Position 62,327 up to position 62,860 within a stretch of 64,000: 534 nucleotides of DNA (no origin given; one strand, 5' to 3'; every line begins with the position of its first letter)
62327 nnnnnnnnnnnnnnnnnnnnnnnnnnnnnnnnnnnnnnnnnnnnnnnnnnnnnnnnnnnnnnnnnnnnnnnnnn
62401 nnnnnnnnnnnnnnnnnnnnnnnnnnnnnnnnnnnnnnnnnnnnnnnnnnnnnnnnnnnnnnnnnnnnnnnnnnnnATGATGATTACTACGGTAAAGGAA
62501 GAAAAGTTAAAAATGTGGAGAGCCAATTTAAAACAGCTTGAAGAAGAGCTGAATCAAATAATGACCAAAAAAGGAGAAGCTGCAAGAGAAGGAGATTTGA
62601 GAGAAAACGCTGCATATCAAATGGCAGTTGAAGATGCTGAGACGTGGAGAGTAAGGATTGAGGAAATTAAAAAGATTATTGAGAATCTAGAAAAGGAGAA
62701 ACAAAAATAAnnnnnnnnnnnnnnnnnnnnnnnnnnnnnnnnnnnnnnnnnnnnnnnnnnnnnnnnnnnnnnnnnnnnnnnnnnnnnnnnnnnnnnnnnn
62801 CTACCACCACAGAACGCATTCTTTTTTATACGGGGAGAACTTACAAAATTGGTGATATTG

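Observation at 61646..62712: str operon interrupted: tsaC and a GreA-N-terminal-domain-only mini-protein inserted between rpsG and fusA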

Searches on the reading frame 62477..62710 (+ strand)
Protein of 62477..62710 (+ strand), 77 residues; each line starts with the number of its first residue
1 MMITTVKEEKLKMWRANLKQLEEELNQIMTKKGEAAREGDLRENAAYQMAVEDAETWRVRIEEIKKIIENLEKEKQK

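Call 3: search_protein_families(library=pfam, proteins=[window:62477-62710:+], max_evalue=1)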
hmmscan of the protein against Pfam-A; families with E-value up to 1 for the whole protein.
window:62477-62710:+ (77 aa): 7 families
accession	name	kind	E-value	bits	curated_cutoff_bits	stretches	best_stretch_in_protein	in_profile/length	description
PF03449.20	GreA_GreB_N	-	2.8e-09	37.5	24.5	1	8-71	5-69/71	Transcription elongation factor, N-terminal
PF20027.4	DUF6435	-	0.0092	16.4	26.9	1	18-63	10-52/53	Family of unknown function (DUF6435)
PF18005.6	eIF3m_C_helix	-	0.037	14.1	25.6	1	8-21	12-25/29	eIF3 subunit M, C-terminal helix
PF12835.12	Integrase_1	-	0.052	13.9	23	1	10-56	56-102/149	Integrase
PF24408.1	wHTH-Calcineurin_assc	-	0.15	12.4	27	1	14-35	5-26/56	wHTH-Calcineurin_assc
PF19047.5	HOOK_N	-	0.25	11.6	23.5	1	49-72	51-74/146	HOOK domain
PF13863.11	DUF4200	-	0.5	11.2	29.7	1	7-76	25-94/119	Domain of unknown function (DUF4200)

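Call 4: search_protein_families(library=ncbifam, proteins=[window:62477-62710:+], max_evalue=1)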
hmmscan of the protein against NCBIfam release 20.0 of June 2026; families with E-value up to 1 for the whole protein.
window:62477-62710:+ (77 aa): 11 families
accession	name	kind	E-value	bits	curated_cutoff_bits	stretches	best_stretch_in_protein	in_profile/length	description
TIGR01462.1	greA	subfamily_domain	5.6e-10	39.5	139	1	8-71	4-68/151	transcription elongation factor GreA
NF001262.0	PRK00226.1-3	equivalog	2.2e-07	30.8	161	1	7-74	10-77/165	transcription elongation factor GreA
NF001261.0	PRK00226.1-2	equivalog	3.3e-07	30.3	167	1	8-70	8-71/157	transcription elongation factor GreA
NF001263.0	PRK00226.1-4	equivalog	1.2e-06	28.4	145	1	8-71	11-75/160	transcription elongation factor GreA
NF001264.0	PRK00226.1-5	equivalog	7.4e-06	25.8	180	1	7-69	10-70/158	transcription elongation factor GreA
NF011309.0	PRK14720.1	equivalog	0.00038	18.7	714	1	10-70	756-817/906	transcription elongation factor GreA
TIGR01461.1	greB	equivalog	0.0053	16.5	171.05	1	8-71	7-71/156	transcription elongation factor GreB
NF002506.1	PRK01885.1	equivalog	0.039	13.6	188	1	12-71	11-71/156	transcription elongation factor GreB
NF003653.0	PRK05287.1-1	equivalog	0.041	13.2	335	1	5-70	151-217/250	cell division protein ZapD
NF004969.0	PRK06330.1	equivalog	0.067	11.8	697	1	15-73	578-634/718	transcript cleavage factor/unknown domain fusion protein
NF004631.0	PRK05975.1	equivalog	0.077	12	371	1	12-74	125-188/352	3-carboxy-cis,cis-muconate cycloisomerase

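Call 7: find_homologous_proteins(query=window:62477-62710:+, max_evalue=0.001)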
Query window:62477-62710:+ (77 aa): 64 proteins with E <= 0.001 among 70 candidates.
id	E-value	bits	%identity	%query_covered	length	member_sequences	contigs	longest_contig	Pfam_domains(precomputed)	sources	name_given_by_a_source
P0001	1.2e-38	147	100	100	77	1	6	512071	PF03449.21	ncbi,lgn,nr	ncbi:hypothetical protein HYW42_01850 [Candidatus Daviesbacteria bacterium]|nr:hypothetical protein 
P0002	3.9e-27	111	76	92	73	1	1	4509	PF03449.21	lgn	-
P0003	1.3e-26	109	76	92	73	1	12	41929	PF03449.21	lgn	-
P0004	1.5e-26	109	76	92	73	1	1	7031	PF03449.21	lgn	-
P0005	2.1e-24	102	73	87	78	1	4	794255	PF03449.21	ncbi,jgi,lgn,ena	-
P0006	2.3e-24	102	75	88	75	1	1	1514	PF03449.21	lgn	-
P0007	6.4e-24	101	72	92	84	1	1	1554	PF03449.21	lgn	-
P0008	8.6e-24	100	68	96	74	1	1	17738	PF03449.21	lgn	-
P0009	1.0e-23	100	72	96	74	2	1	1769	PF03449.21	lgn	-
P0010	1.6e-23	100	68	96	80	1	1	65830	PF03449.21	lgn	-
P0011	1.8e-23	99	68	96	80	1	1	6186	PF03449.21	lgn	-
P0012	3.3e-23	99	73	96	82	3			PF03449.21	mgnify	mgnify:CR=1 FL=1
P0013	4.7e-23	98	64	99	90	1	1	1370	PF03449.21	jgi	jgi:transcription elongation GreA/GreB family factor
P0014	4.9e-23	98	66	96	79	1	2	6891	PF03449.21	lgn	-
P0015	5.4e-23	98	67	95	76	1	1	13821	PF03449.21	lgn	-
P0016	8.0e-23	97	69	94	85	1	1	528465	PF03449.21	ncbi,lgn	-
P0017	8.7e-23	97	72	94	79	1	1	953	PF03449.21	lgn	-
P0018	2.4e-22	96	67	91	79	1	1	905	PF03449.21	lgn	-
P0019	4.2e-22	95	63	99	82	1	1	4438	PF03449.21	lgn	-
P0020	4.3e-22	95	74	95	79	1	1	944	PF03449.21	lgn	-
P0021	4.7e-22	95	73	87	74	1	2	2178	PF03449.21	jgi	jgi:transcription elongation GreA/GreB family factor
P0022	5.2e-22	95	68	97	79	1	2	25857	PF03449.21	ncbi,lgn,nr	ncbi:hypothetical protein HY387_01500 [Candidatus Daviesbacteria bacterium]|nr:hypothetical protein 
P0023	6.5e-22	94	72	87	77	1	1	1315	PF03449.21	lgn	-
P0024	7.1e-22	94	67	97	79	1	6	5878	PF03449.21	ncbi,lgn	-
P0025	7.8e-22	94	73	64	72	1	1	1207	PF03449.21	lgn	-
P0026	9.3e-22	94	68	95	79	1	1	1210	PF03449.21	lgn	-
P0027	1.1e-21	94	71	73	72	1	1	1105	PF03449.21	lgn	-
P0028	1.3e-21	94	68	92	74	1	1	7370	PF03449.21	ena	-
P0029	1.3e-21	94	68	100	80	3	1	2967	PF03449.21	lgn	-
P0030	1.5e-21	93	64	96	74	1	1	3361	PF03449.21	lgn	-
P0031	1.7e-21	93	71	94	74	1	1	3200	PF03449.21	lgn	-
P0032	1.7e-21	93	62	99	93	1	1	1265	PF03449.21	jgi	jgi:transcription elongation GreA/GreB family factor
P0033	2.9e-21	92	71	94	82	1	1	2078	PF03449.21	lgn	-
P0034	3.3e-21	92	71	94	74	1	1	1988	PF03449.21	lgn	-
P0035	3.5e-21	92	63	95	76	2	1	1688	PF03449.21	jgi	jgi:transcription elongation GreA/GreB family factor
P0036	3.5e-21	92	66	91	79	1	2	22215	PF03449.21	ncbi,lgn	-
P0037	6.4e-21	91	66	92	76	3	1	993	PF03449.21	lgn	-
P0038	7.0e-21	91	69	91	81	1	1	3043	PF03449.21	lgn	-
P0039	1.2e-20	90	68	92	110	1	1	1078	PF03449.21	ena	-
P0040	2.0e-20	90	61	90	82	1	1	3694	PF03449.21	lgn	-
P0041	2.7e-20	89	64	86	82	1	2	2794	PF03449.21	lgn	-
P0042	2.7e-20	89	65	92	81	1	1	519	PF03449.21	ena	-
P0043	5.7e-20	88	58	96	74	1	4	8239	PF03449.21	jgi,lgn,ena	-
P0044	1.1e-19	87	73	82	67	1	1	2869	PF03449.21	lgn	-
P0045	1.1e-19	87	68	94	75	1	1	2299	PF03449.21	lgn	-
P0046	2.1e-19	87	64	86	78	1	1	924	PF03449.21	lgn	-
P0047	2.2e-19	86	73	82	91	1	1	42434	PF03449.21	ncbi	-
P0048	2.6e-19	86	62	86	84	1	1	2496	PF03449.21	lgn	-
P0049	2.8e-19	86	66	87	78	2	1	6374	PF03449.21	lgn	-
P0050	3.8e-19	86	64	86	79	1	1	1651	PF03449.21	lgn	-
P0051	3.9e-19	86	66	88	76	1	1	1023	PF03449.21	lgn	-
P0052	6.8e-19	85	59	90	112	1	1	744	PF03449.21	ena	-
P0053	1.0e-18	84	73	82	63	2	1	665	PF03449.21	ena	-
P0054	1.1e-18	84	64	87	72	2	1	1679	PF03449.21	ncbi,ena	-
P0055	1.1e-18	84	69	79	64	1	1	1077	PF03449.21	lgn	-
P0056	1.2e-18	84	63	94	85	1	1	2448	PF03449.21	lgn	-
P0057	3.4e-18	83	58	90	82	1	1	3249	PF03449.21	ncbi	-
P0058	4.3e-18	82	61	86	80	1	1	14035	PF03449.21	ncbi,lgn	-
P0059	4.5e-18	82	62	86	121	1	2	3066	PF03449.21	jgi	jgi:hypothetical protein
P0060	8.2e-18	82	69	87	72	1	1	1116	PF03449.21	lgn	-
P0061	3.4e-17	80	69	75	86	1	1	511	PF03449.21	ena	-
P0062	4.5e-17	79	58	92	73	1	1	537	PF03449.21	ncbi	-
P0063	2.2e-15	74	50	99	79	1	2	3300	PF03449.21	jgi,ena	jgi:hypothetical protein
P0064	1.5e-11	62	51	90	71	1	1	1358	PF03449.21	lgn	-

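Call 13: find_encoding_contigs(protein=P0005, flank=6000, max_places=3)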
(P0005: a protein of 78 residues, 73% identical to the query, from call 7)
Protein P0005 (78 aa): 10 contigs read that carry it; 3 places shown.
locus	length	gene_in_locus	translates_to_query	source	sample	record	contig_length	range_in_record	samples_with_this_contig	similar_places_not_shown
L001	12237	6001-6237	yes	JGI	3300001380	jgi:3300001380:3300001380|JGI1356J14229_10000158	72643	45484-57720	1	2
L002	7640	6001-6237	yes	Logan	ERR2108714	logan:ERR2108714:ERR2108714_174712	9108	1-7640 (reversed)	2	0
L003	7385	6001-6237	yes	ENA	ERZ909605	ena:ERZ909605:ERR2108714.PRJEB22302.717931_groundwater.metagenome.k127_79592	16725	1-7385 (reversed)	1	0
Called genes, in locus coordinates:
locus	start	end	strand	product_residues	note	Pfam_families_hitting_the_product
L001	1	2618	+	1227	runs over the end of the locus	PF04997:RNA_pol_Rpb1_1, PF00623:RNA_pol_Rpb1_2, PF04983:RNA_pol_Rpb1_3, PF05000:RNA_pol_Rpb1_4, PF04998:RNA_pol_Rpb1_5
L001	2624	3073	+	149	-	PF00164:Ribosom_S12_S23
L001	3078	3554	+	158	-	PF00177:Ribosomal_S7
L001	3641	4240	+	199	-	PF01300:Sua5_yciO_yrdC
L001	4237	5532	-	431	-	PF00486:Trans_reg_C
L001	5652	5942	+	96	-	-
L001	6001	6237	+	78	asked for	PF03449:GreA_GreB_N (weak)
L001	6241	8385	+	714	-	PF00009:GTP_EFTU, PF22042:EF-G_D2, PF03144:GTP_EFTU_D2, PF14492:EFG_III, PF16658:RF3_C, PF03764:EFG_IV, PF00679:EFG_C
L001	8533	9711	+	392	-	PF00009:GTP_EFTU, PF03144:GTP_EFTU_D2, PF03143:GTP_EFTU_D3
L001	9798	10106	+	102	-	PF00338:Ribosomal_S10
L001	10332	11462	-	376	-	-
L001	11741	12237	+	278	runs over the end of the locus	PF00297:Ribosomal_L3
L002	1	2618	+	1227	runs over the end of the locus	PF04997:RNA_pol_Rpb1_1, PF00623:RNA_pol_Rpb1_2, PF04983:RNA_pol_Rpb1_3, PF05000:RNA_pol_Rpb1_4, PF04998:RNA_pol_Rpb1_5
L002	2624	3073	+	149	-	PF00164:Ribosom_S12_S23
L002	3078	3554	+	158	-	PF00177:Ribosomal_S7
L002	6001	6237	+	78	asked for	PF03449:GreA_GreB_N (weak)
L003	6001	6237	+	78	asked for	PF03449:GreA_GreB_N (weak)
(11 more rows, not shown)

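Call 14: find_encoding_contigs(protein=P0016, flank=6000, max_places=2)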
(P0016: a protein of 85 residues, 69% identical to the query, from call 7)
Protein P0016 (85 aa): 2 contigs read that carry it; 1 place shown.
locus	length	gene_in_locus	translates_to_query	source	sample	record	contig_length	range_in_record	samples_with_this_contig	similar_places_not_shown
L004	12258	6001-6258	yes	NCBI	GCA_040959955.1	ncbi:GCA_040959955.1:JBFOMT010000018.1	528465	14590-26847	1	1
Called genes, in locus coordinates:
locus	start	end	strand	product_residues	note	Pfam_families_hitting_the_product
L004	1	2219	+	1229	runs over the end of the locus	PF04997:RNA_pol_Rpb1_1, PF00623:RNA_pol_Rpb1_2, PF04983:RNA_pol_Rpb1_3, PF05000:RNA_pol_Rpb1_4, PF04998:RNA_pol_Rpb1_5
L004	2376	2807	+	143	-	PF00164:Ribosom_S12_S23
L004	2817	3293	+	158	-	PF00177:Ribosomal_S7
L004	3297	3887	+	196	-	PF00702:Hydrolase, PF13419:HAD_2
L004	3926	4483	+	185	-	PF22769:DCD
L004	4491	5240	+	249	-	PF01479:S4, PF00849:PseudoU_synth_2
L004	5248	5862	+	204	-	-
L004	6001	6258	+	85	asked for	PF03449:GreA_GreB_N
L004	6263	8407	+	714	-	PF00009:GTP_EFTU, PF22042:EF-G_D2, PF03144:GTP_EFTU_D2, PF14492:EFG_III, PF16658:RF3_C, PF03764:EFG_IV, PF00679:EFG_C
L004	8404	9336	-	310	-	PF00106:adh_short (weak), PF01073:3Beta_HSD, PF01370:Epimerase, PF02719:Polysacc_synt_2, PF04321:RmlD_sub_bind, PF05368:NmrA (weak), PF13460:NAD_binding_10, PF16363:GDP_Man_Dehyd, +1 more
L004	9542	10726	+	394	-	PF00009:GTP_EFTU, PF03144:GTP_EFTU_D2, PF03143:GTP_EFTU_D3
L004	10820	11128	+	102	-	PF00338:Ribosomal_S10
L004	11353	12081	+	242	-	PF00297:Ribosomal_L3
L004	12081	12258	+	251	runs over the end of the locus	PF00573:Ribosomal_L4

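Call 15: find_encoding_contigs(protein=P0047, flank=6000, max_places=2)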
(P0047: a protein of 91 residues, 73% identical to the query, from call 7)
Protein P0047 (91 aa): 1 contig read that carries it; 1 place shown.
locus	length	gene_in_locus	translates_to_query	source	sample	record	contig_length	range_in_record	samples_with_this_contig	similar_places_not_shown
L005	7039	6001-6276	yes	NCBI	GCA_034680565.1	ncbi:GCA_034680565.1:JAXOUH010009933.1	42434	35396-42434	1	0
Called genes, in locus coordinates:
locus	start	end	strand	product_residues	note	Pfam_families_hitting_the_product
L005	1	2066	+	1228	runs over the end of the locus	PF04997:RNA_pol_Rpb1_1, PF00623:RNA_pol_Rpb1_2, PF04983:RNA_pol_Rpb1_3, PF05000:RNA_pol_Rpb1_4, PF04998:RNA_pol_Rpb1_5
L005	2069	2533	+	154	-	PF00164:Ribosom_S12_S23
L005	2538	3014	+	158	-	PF00177:Ribosomal_S7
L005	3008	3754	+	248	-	PF01435:Peptidase_M48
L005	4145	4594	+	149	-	PF00719:Pyrophosphatase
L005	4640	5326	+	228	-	-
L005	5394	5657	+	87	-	PF02604:PhdYeFM_antitox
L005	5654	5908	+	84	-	PF05016:ParE_toxin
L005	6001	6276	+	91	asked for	PF03449:GreA_GreB_N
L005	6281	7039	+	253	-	?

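Call 17: find_related_loci(query=A2, collection=genome_contigs, flank=8000)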
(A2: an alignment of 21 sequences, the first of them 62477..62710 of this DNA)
Query A2 (77 aa) in genome_contigs; peptide patterns used: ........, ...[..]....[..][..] (x = any residue, [..] = any of these).
599 stretches matched a pattern (row limit reached: there are more); 150 encode a relative of the query (tblastn E <= 1e-3); the best 80 are kept; 80 distinct loci.
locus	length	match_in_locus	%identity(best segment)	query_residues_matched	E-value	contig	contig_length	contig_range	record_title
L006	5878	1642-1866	67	1-75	1e-26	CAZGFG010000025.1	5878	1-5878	MAG TPA_asm: uncultured Gammaproteobacteria bacterium isolate binchicken_co125_1135 genome assembly, contig: NODE_26997_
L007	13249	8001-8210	66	6-75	1e-25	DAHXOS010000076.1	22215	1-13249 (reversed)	MAG TPA_asm: bacterium isolate clean1861 k141_344031, whole genome shotgun sequence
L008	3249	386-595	57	2-71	6e-24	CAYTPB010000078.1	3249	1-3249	MAG TPA_asm: uncultured Gammaproteobacteria bacterium isolate SRP271791_co2_60 genome assembly, contig: NODE_10322_lengt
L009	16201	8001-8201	66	6-72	5e-24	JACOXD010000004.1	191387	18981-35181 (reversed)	MAG: Candidatus Daviesbacteria bacterium isolate NC_groundwater_144_Ag_S-0.1um_35_15 S4_GD2017_2_S1_scaffold_129, whole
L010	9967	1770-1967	61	6-71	3e-23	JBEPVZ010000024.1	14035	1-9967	MAG: Candidatus Daviesbacteria bacterium isolate 22E.vamb.044 NODE_3766_length_14035_cov_6.236266, whole genome shotgun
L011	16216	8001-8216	53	2-73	9e-18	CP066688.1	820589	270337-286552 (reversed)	MAG: Candidatus Daviesbacteria bacterium isolate NC_groundwater_497_Ag_S-0.1um_39_22 chromosome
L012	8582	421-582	61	20-73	1e-17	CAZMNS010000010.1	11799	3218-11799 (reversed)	MAG TPA_asm: uncultured Gammaproteobacteria bacterium isolate binchicken_co38_1180 genome assembly, contig: NODE_11525_l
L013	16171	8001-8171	60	8-64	2e-17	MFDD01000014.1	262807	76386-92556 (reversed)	MAG: Candidatus Daviesbacteria bacterium RIFCSPHIGHO2_02_FULL_43_12 rifcsphigho2_02_scaffold_89, whole genome shotgun se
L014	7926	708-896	54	9-71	2e-16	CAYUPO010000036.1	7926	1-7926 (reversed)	MAG TPA_asm: uncultured Gammaproteobacteria bacterium isolate SRP286056_co1_297 genome assembly, contig: NODE_12301_leng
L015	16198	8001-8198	50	9-74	6e-14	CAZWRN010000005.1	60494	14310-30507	MAG TPA_asm: uncultured Gammaproteobacteria bacterium isolate binchicken_co105_146 genome assembly, contig: NODE_559_len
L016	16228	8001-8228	36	5-72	4e-7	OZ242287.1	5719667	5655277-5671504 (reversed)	MAG: Caldilineaceae bacterium isolate 1f2d9544-db45-42e4-9b45-a787f01c63b2 genome assembly, chromosome: 1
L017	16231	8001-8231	30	4-72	4e-7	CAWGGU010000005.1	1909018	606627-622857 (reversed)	MAG: uncultured Chloroflexia bacterium isolate MFD01721.bin.1.331 genome assembly, contig: contig_21699, whole genome sh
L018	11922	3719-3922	41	13-72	4e-7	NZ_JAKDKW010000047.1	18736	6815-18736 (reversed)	MAG: Yaniella sp. isolate 38_S52 38_S52_NODE_199_length_18736_cov_11.377924, whole genome shotgun sequence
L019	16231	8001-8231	31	4-72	8e-7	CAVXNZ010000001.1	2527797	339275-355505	MAG: uncultured Chloroflexia bacterium isolate MFD01721.bin.1.126 genome assembly, contig: contig_14170, whole genome sh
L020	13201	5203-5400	35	3-70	6e-7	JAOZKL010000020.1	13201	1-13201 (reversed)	MAG: Patescibacteria group bacterium isolate GMC10_bin_59 NODE_3434_length_13201_cov_7.338126, whole genome shotgun sequ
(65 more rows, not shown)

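Call 54: find_homologous_proteins(query=P0211, max_evalue=0.001)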
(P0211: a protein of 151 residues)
Query P0211 (151 aa): 15 proteins with E <= 0.001 among 60 candidates.
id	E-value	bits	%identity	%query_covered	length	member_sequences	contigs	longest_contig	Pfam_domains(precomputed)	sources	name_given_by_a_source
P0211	6.8e-88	309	100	100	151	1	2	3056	PF01272.26,PF03449.21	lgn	-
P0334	9.7e-42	160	57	98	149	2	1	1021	PF01272.26,PF03449.21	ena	-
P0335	4.4e-41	158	53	98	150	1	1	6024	PF01272.26,PF03449.21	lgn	-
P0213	1.7e-40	156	53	98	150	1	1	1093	PF01272.26,PF03449.21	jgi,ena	-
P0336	2.7e-40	155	51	98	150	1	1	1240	PF01272.26,PF03449.21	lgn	-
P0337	3.8e-39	152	52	98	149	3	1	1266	PF01272.26,PF03449.21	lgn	-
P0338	4.7e-39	151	51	98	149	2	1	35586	PF01272.26,PF03449.21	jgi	jgi:transcription elongation factor GreA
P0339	1.6e-38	150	52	98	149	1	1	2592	PF01272.26,PF03449.21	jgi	-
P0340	3.3e-38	149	53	98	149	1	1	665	PF01272.26,PF03449.21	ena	-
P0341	8.0e-38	147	49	98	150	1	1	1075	PF01272.26,PF03449.21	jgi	jgi:transcription elongation GreA/GreB family factor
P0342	4.5e-37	145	49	98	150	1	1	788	PF01272.26,PF03449.21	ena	-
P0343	6.7e-37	144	52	85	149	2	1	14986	PF01272.26,PF03449.21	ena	-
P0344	1.6e-36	143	49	98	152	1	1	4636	PF01272.26,PF03449.21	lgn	-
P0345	2.3e-36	143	50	98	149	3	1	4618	PF01272.26,PF03449.21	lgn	-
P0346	4.0e-34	135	50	85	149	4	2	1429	PF01272.26,PF03449.21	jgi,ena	-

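Call 55: find_encoding_contigs(protein=P0338, flank=10000, max_places=2)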
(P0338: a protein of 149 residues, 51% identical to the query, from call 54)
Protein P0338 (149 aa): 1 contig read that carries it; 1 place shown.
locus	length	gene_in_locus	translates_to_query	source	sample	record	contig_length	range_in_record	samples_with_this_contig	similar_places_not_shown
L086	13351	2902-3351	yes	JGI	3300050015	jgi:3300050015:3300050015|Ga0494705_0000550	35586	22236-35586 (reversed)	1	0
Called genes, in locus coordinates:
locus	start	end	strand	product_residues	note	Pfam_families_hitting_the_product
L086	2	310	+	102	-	?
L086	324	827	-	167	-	PF00881:Nitroreductase, PF14512:TM1586_NiRdase, PF00881:Nitroreductase (weak)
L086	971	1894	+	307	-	PF02618:YceG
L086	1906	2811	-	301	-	PF13472:Lipase_GDSL_2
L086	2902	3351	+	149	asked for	PF03449:GreA_GreB_N (weak), PF01272:GreA_GreB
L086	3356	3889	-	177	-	PF01396:Zn_ribbon_Top1 (faint), PF06677:Auto_anti-p27 (faint), PF13240:Zn_Ribbon_1 (faint), PF21349:RUBY_RBDX (faint), PF26040:Zn_ribbon_CLPX_N (faint), PF26788:DUF8260 (faint), PF13453:Zn_ribbon_TFIIB (faint)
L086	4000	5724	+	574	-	PF00664:ABC_membrane, PF00005:ABC_tran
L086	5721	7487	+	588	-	PF00664:ABC_membrane, PF02463:SMC_N (faint), PF00005:ABC_tran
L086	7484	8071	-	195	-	PF04203:Sortase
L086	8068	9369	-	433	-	PF11999:Ice_binding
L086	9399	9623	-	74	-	PF13560:HTH_31, PF12844:HTH_19, PF01381:HTH_3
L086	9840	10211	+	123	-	PF00072:Response_reg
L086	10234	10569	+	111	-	PF13248:Zn_ribbon_3 (weak), PF13240:Zn_Ribbon_1 (weak)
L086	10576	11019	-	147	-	PF03640:Lipoprotein_15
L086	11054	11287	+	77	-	PF01292:Ni_hydr_CYTB (weak), PF14358:DUF4405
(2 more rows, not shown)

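Call 56: find_encoding_contigs(protein=P0343, flank=10000, max_places=2)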
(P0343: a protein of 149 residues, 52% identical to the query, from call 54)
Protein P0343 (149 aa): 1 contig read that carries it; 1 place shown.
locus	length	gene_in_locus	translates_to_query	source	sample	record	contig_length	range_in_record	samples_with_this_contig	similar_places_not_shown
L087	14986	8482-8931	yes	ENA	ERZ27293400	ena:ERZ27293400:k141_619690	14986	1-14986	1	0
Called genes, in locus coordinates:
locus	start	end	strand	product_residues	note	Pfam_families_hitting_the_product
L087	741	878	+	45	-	-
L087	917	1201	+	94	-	-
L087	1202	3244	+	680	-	-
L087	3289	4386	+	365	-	PF00404:Dockerin_1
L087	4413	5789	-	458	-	-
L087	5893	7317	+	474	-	PF01406:tRNA-synt_1e, PF01921:tRNA-synt_1f (faint), PF09334:tRNA-synt_1g (weak), PF00749:tRNA-synt_1c (weak), PF09190:DALR_2 (weak), PF23493:CysS_C (weak)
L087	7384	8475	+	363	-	PF07907:YibE_F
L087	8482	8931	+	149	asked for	PF03449:GreA_GreB_N, PF01272:GreA_GreB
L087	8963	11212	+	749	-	-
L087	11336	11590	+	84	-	PF00076:RRM_1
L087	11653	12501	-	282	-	PF00483:NTP_transferase, PF12804:NTP_transf_3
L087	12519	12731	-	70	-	-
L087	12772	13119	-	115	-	-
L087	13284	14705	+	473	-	PF01336:tRNA_anti-codon, PF00152:tRNA-synt_2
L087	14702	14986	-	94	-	?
